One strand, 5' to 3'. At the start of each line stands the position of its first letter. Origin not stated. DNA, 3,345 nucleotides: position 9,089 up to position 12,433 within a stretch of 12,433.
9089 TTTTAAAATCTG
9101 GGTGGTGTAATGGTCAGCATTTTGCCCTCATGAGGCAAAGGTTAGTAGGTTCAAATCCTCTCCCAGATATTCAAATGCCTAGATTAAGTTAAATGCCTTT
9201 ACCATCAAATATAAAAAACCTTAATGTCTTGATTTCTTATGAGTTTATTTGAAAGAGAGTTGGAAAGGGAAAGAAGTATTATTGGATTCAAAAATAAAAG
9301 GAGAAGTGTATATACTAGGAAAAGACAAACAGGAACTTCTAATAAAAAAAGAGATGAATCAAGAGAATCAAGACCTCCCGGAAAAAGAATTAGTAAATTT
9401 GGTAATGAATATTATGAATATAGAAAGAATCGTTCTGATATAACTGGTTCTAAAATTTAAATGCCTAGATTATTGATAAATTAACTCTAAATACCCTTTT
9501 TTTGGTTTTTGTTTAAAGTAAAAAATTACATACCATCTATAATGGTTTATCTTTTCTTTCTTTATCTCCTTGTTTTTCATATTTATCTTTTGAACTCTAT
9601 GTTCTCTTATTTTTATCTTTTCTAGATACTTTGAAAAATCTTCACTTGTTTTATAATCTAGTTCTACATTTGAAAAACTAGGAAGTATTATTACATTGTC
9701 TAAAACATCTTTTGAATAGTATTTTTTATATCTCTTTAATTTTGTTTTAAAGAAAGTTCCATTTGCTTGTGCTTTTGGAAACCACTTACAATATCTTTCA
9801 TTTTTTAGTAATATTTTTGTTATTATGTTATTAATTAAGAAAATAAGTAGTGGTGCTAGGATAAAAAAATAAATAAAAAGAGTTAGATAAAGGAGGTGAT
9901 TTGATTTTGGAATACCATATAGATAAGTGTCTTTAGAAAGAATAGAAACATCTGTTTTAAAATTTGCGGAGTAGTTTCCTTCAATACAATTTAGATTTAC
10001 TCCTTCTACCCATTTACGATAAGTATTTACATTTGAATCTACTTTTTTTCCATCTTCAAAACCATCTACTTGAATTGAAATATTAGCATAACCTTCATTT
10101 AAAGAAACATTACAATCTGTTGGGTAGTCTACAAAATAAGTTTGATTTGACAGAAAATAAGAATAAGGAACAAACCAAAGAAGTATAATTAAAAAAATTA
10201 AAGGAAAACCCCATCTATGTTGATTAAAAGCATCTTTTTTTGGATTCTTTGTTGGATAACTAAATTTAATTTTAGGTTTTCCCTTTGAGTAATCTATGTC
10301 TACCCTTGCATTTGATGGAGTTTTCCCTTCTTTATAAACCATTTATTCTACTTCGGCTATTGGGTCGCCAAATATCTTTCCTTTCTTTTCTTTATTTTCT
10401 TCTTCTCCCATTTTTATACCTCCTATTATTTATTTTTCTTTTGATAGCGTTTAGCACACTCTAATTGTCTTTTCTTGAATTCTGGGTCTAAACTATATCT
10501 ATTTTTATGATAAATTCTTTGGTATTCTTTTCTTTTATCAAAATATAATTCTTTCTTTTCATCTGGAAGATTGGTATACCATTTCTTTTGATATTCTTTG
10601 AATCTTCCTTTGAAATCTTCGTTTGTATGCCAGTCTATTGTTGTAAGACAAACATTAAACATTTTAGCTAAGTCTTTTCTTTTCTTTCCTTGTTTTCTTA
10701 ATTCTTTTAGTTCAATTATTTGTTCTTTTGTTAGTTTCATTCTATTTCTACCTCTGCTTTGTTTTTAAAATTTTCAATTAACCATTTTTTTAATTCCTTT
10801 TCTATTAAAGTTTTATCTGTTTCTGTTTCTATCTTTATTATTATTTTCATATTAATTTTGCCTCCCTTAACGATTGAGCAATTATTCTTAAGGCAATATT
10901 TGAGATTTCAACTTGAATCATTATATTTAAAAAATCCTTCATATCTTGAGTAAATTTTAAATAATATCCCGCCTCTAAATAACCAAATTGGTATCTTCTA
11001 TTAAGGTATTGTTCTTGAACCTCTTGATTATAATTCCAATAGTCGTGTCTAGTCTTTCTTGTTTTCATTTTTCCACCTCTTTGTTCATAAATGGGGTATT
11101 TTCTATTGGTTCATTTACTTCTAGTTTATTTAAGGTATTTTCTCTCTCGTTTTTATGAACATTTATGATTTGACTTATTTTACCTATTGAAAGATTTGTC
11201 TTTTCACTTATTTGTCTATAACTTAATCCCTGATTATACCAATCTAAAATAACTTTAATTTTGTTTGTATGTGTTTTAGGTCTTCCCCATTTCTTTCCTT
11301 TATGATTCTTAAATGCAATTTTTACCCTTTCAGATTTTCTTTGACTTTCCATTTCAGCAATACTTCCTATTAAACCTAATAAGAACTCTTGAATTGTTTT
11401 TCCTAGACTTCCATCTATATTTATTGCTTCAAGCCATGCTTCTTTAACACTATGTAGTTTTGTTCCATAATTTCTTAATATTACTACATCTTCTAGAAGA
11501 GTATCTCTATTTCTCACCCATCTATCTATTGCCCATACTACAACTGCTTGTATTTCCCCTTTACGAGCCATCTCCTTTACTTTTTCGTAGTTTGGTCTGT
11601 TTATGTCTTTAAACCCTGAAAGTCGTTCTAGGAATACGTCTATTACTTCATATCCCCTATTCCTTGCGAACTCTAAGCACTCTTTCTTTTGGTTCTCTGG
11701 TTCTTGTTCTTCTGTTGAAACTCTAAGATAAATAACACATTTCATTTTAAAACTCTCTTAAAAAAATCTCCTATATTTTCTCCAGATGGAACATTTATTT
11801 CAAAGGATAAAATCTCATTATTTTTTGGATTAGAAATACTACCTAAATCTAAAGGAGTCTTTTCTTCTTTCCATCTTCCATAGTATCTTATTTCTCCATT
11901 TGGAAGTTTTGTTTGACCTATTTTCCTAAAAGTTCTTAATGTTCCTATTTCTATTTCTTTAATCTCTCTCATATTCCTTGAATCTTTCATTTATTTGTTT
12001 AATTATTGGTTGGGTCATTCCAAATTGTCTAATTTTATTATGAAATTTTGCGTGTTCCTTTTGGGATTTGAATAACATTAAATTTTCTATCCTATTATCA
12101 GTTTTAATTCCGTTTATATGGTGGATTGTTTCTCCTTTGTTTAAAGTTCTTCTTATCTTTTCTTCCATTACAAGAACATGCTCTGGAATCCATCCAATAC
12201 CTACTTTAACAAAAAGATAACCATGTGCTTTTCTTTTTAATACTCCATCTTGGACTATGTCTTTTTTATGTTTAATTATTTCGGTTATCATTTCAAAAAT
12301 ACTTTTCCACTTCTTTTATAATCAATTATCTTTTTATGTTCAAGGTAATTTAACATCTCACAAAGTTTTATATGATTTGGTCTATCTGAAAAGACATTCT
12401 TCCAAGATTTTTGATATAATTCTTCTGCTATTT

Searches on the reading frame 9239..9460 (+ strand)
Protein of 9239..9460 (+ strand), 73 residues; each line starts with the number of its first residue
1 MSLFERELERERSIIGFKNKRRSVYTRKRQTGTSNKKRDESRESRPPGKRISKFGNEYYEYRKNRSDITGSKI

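Call 45: search_protein_families(library=phrogs, max_evalue=0.01, proteins=[window:9239-9460:+])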
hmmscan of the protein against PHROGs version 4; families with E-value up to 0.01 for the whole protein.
window:9239-9460:+ (73 aa): 0 families

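Call 46: search_protein_families(library=pfam, max_evalue=0.01, proteins=[window:9239-9460:+])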
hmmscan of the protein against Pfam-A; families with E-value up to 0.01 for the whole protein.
window:9239-9460:+ (73 aa): 0 families

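Call 98: search_protein_families(library=ncbifam, max_evalue=0.01, proteins=[window:9239-9460:+])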
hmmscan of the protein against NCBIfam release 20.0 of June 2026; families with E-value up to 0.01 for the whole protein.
window:9239-9460:+ (73 aa): 0 families

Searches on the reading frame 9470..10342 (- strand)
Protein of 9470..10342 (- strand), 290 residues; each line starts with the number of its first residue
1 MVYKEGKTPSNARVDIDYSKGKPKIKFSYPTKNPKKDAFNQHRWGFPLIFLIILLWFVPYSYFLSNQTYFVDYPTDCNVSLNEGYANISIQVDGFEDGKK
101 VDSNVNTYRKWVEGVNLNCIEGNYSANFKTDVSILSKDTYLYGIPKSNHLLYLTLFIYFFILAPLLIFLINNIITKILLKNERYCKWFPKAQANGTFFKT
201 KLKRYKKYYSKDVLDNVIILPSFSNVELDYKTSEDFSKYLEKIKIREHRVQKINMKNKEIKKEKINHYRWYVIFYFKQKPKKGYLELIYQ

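Call 4: search_protein_families(library=pfam, max_evalue=1, proteins=[window:9470-10342:-])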
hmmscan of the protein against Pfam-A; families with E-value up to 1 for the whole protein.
window:9470-10342:- (290 aa): 1 family
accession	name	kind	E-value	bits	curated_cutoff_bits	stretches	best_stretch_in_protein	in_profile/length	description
PF22430.1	Aa-Ago_N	-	0.31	11.1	26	0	257-273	9-25/70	Ago, N-terminal domain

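Call 5: search_protein_families(library=phrogs, max_evalue=1, proteins=[window:9470-10342:-])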
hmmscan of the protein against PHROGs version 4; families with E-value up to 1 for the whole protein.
window:9470-10342:- (290 aa): 1 family
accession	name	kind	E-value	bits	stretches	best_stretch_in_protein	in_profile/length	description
phrog_1035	-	DNA, RNA and nucleotide metabolism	0.046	14.6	1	212-265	194-247/271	endonuclease VII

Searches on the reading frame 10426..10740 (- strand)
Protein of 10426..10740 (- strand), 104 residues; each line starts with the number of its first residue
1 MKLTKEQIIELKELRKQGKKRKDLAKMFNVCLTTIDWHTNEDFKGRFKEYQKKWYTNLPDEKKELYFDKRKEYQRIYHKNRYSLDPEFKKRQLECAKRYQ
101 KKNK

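Call 45: search_protein_families(library=phrogs, max_evalue=0.01, proteins=[window:10426-10740:-])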
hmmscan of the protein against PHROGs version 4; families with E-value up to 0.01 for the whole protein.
window:10426-10740:- (104 aa): 3 families
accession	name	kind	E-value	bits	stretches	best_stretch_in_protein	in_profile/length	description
phrog_2538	-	head and packaging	0.00087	20.4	1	1-54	1-55/129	terminase small subunit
phrog_357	-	transcription regulation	0.0034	18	1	10-82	16-85/170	transcriptional repressor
phrog_664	-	DNA, RNA and nucleotide metabolism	0.0088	16.9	0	2-35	84-117/210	DNA binding protein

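Call 46: search_protein_families(library=pfam, max_evalue=0.01, proteins=[window:10426-10740:-])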
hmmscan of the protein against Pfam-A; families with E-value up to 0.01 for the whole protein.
window:10426-10740:- (104 aa): 2 families
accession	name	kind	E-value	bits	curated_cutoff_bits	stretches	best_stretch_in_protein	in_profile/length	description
PF02796.21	HTH_7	-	8.4e-05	23.1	23.8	1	2-35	5-38/45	Helix-turn-helix domain of resolvase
PF04218.19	CENP-B_N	-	0.0054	16.8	21.2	1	16-35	20-39/53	CENP-B N-terminal DNA-binding domain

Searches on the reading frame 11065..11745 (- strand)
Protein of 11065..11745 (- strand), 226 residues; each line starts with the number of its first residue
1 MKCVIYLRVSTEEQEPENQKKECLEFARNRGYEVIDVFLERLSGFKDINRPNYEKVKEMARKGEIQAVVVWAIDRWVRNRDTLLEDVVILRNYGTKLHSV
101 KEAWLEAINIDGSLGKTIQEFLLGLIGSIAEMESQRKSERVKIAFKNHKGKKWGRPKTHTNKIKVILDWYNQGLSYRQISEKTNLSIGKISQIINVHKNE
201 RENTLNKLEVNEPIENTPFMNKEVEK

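Call 4: search_protein_families(library=pfam, max_evalue=1, proteins=[window:11065-11745:-])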
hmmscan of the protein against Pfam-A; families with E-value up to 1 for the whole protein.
window:11065-11745:- (226 aa): 11 families
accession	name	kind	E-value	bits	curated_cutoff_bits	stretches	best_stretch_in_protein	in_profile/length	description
PF00239.26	Resolvase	-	4.7e-29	101.8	23.3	1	4-149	2-140/145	Resolvase, N terminal domain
PF19610.4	DUF6115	-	0.0012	19.7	27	1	133-195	70-132/134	Family of unknown function (DUF6115)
PF13412.12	HTH_24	-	0.0012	18.9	21.9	1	171-195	15-39/48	Winged helix-turn-helix DNA-binding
PF04545.22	Sigma70_r4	-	0.0028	17.6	24.1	1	165-194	12-41/50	Sigma-70, region 4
PF01371.25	Trp_repressor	-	0.0057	17.1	27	1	163-206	39-82/88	Trp repressor protein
PF13518.12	HTH_28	-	0.018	15.6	25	1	164-202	4-41/52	Helix-turn-helix domain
PF13936.12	HTH_38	-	0.042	14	27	1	165-181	12-28/44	Helix-turn-helix domain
PF08281.18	Sigma70_r4_2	-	0.063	13.4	25.7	1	171-190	24-43/54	Sigma-70, region 4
PF06530.18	Phage_antitermQ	-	0.11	12.9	26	1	159-210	64-115/118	Phage antitermination protein Q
PF00196.25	GerE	-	0.14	12.3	23.5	1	165-211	9-48/57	Bacterial regulatory proteins, luxR family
PF13384.12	HTH_23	-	0.17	12.2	24.6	1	161-194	6-38/50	Homeodomain-like domain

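Call 5: search_protein_families(library=phrogs, max_evalue=1, proteins=[window:11065-11745:-])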
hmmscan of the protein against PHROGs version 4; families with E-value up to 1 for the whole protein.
window:11065-11745:- (226 aa): 17 families
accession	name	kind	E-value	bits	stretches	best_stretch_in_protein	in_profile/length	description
phrog_125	-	DNA, RNA and nucleotide metabolism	8.9e-38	131.3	1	1-211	20-217/254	DNA invertase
phrog_95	-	integration and excision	3.3e-33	116.2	1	1-147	88-232/651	integrase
phrog_6620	-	integration and excision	9.1e-08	32.9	1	2-92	57-147/201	transposase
phrog_4538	-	unknown function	0.00033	20.7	1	154-211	349-408/447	-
phrog_3855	-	DNA, RNA and nucleotide metabolism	0.00048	21.5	1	152-198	58-104/115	HTH DNA binding protein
phrog_1303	-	DNA, RNA and nucleotide metabolism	0.0011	19.8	1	143-211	7-78/184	DNA binding protein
phrog_11376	-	unknown function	0.0059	17.9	1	126-207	11-92/134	-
phrog_686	-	DNA, RNA and nucleotide metabolism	0.0064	17.7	1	170-199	45-74/76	HTH DNA binding protein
phrog_5767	-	transcription regulation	0.0087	16.5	1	160-197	291-327/393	sigma factor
phrog_323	-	transcription regulation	0.011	16.4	1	148-199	130-190/319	transcriptional regulator, D5-like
phrog_6081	-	unknown function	0.011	16.3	1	152-201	46-96/169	-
phrog_6223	-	transcription regulation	0.012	16.7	1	161-195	5-39/73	transcriptional repressor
phrog_509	-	head and packaging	0.017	15.7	1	159-223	7-71/238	terminase small subunit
phrog_645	-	DNA, RNA and nucleotide metabolism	0.026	15.7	1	164-200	28-65/196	Rnase E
phrog_4779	-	transcription regulation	0.089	14.3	1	158-217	2-65/98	transcriptional regulator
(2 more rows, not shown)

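Call 98: search_protein_families(library=ncbifam, max_evalue=0.01, proteins=[window:11065-11745:-])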
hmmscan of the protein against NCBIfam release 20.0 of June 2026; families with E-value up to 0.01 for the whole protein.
window:11065-11745:- (226 aa): 7 families
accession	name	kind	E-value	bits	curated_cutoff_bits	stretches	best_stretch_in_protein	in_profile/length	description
NF009949.0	PRK13413.1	equivalog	4.7e-13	49.3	272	1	5-208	4-196/203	master DNA invertase Mpi family serine-type recombinase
NF047344.1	SCCmet_CcrA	equivalog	9.7e-13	48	700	1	2-148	3-142/442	cassette chromosome recombinase CcrA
NF047343.1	SCCmet_CcrB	equivalog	1.2e-12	47.3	900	1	4-140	10-143/542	cassette chromosome recombinase CcrB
NF041201.1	recomb_XisF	equivalog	1.2e-10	41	375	1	5-153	3-141/465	fdxN element excision recombinase XisF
NF049883.1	resolv_YneB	equivalog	2e-08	34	175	1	2-102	1-103/211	YneB family resolvase-like protein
NF033518.0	transpos_IS607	equivalog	1.5e-07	31.1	110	1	2-88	55-142/187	IS607 family transposase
NF040595.1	HTH_Cbp1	equivalog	0.0055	16.6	140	0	164-198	6-40/135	CRISPR DNA repeat-binding protein Cbp1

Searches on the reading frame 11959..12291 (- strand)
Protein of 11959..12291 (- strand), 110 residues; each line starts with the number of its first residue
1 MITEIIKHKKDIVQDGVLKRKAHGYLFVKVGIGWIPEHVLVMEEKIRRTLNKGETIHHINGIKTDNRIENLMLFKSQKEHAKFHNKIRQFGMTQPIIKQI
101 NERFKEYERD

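Call 45: search_protein_families(library=phrogs, max_evalue=0.01, proteins=[window:11959-12291:-])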
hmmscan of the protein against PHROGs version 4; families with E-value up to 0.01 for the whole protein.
window:11959-12291:- (110 aa): 17 families
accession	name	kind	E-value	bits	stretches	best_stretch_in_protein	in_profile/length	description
phrog_10730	-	DNA, RNA and nucleotide metabolism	4.9e-15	56.8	1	7-93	66-153/234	HNH endonuclease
phrog_7545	-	DNA, RNA and nucleotide metabolism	1.3e-12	49.2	1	19-89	62-138/160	HNH endonuclease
phrog_20891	-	DNA, RNA and nucleotide metabolism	2.8e-12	47.8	1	23-78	135-197/219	HNH endonuclease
phrog_19902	-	DNA, RNA and nucleotide metabolism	2e-11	45.1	1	8-92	55-144/221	HNH endonuclease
phrog_15471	-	DNA, RNA and nucleotide metabolism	1.7e-10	42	1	29-86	26-83/183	HNH endonuclease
phrog_959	-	DNA, RNA and nucleotide metabolism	9.5e-10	39.4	1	24-86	43-111/138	HNH endonuclease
phrog_25114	-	unknown function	2.2e-09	38.4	1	20-87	61-134/156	-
phrog_59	-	DNA, RNA and nucleotide metabolism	3.7e-08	34.2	1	5-72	158-224/423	HNH endonuclease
phrog_21964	-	DNA, RNA and nucleotide metabolism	1.5e-07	32.3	1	38-89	167-217/244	HNH endonuclease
phrog_99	-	DNA, RNA and nucleotide metabolism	2e-07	32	1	20-73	145-195/383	HNH endonuclease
phrog_14913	-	DNA, RNA and nucleotide metabolism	9.8e-07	29.9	1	38-106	43-111/149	HNH endonuclease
phrog_1891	-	DNA, RNA and nucleotide metabolism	2.9e-06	27.9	1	13-85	140-213/255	HNH endonuclease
phrog_30377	-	DNA, RNA and nucleotide metabolism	8e-06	26.9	1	55-107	27-79/82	HNH endonuclease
phrog_1271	-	DNA, RNA and nucleotide metabolism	2.3e-05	24.9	1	45-90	278-322/361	HNH endonuclease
phrog_4578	-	DNA, RNA and nucleotide metabolism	6.8e-05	23.8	1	38-78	15-54/130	HNH endonuclease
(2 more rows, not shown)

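Call 46: search_protein_families(library=pfam, max_evalue=0.01, proteins=[window:11959-12291:-])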
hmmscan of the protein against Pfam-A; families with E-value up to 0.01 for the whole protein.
window:11959-12291:- (110 aa): 1 family
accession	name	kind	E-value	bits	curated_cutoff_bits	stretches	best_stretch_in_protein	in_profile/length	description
PF13392.12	HNH_3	-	1.8e-09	37.6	24.8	1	38-78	4-43/46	HNH endonuclease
